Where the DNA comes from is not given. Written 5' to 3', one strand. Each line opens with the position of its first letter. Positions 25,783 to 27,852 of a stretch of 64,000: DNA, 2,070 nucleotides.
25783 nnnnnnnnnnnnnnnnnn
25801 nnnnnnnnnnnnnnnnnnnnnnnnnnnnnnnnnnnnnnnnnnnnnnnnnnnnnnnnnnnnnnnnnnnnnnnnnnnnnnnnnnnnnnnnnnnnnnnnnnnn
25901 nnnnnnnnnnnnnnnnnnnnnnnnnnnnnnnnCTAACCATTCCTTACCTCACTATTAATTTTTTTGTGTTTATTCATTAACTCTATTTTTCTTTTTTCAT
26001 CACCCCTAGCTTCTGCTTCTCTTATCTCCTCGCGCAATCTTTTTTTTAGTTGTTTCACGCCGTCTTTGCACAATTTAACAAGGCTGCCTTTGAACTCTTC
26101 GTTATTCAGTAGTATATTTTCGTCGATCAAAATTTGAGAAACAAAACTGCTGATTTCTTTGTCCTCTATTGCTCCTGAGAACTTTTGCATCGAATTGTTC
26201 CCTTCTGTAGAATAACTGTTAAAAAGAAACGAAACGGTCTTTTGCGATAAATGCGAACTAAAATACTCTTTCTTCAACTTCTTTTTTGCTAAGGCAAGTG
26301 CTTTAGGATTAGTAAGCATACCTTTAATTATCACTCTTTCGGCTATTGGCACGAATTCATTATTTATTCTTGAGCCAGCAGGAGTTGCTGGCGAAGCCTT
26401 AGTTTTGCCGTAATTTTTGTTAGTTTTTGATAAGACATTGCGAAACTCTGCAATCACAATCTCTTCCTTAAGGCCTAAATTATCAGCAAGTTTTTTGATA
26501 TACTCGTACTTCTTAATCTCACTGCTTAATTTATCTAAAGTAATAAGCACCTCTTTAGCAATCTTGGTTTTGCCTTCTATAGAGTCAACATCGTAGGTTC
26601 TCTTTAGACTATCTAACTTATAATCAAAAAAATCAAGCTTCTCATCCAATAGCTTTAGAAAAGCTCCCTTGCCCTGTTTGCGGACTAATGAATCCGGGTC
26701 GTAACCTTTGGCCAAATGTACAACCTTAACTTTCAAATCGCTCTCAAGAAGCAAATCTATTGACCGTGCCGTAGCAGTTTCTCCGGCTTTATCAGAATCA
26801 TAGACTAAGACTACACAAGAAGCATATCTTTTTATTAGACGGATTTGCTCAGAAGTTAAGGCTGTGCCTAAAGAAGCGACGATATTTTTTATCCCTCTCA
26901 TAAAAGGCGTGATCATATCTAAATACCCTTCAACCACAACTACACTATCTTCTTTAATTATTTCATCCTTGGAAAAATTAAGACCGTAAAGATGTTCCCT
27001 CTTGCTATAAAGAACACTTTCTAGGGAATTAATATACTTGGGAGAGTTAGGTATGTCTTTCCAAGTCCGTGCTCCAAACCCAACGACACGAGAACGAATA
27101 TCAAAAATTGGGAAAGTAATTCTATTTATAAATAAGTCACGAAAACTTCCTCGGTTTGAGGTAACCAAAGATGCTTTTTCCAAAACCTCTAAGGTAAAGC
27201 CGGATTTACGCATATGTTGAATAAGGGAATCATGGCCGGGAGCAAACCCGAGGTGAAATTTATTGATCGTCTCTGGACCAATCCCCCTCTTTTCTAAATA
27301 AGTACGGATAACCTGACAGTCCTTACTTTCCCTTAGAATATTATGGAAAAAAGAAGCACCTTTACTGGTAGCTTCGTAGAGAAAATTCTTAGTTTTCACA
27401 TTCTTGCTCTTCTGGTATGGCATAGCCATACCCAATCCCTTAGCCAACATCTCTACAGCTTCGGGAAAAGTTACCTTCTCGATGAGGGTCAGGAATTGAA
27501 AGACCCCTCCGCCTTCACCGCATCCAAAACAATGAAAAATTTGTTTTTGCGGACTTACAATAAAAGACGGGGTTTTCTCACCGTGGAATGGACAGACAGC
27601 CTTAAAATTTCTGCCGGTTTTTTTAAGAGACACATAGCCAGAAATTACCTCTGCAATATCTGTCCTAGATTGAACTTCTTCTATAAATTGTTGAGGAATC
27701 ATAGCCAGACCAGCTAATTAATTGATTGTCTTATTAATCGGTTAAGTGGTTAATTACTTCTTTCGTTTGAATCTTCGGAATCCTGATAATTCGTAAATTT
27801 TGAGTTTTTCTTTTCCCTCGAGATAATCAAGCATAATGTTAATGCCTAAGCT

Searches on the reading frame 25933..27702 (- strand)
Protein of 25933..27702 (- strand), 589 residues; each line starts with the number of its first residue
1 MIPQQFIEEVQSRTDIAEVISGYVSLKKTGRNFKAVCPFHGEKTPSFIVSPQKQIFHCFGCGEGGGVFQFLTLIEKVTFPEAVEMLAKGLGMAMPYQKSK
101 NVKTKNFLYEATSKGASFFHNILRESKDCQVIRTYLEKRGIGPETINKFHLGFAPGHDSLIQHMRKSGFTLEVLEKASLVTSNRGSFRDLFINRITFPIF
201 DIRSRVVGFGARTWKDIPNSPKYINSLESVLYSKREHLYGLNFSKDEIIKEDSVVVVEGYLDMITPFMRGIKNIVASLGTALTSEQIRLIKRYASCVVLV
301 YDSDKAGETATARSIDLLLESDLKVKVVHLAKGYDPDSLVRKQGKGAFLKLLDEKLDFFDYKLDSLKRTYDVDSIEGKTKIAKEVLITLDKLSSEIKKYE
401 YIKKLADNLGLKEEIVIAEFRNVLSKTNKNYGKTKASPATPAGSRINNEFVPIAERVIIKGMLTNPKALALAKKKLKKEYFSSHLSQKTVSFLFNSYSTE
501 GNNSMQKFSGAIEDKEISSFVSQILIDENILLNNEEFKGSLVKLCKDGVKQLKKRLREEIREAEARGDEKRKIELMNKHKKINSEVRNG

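Call 89: search_protein_families(library=pfam, proteins=[window:25933-27702:-], max_evalue=0.00001)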
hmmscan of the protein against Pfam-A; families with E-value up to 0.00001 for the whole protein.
window:25933-27702:- (589 aa): 7 families
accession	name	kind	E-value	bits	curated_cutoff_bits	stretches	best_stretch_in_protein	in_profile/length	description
PF01807.25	Zn_ribbon_DnaG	-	3.1e-37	126.7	24.9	1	3-98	2-97/98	CHC2 zinc finger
PF08275.17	DNAG_N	-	1.9e-32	112.5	26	1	118-243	1-126/128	DNA primase catalytic core, N-terminal domain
PF13155.12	Toprim_2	-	4.2e-20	72.3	22.1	1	255-339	1-87/88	Toprim-like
PF13662.12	Toprim_4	-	3.6e-18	66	25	1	253-328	2-84/85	Toprim domain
PF10410.14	DnaB_bind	-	2.7e-11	44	20.6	1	359-414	1-56/56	DnaB-helicase binding domain of primase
PF01751.28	Toprim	-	2.2e-08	34.6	23.1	1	254-320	2-86/96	Toprim domain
PF13362.12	Toprim_3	-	3.4e-06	27.8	27.2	1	254-345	2-94/95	Toprim domain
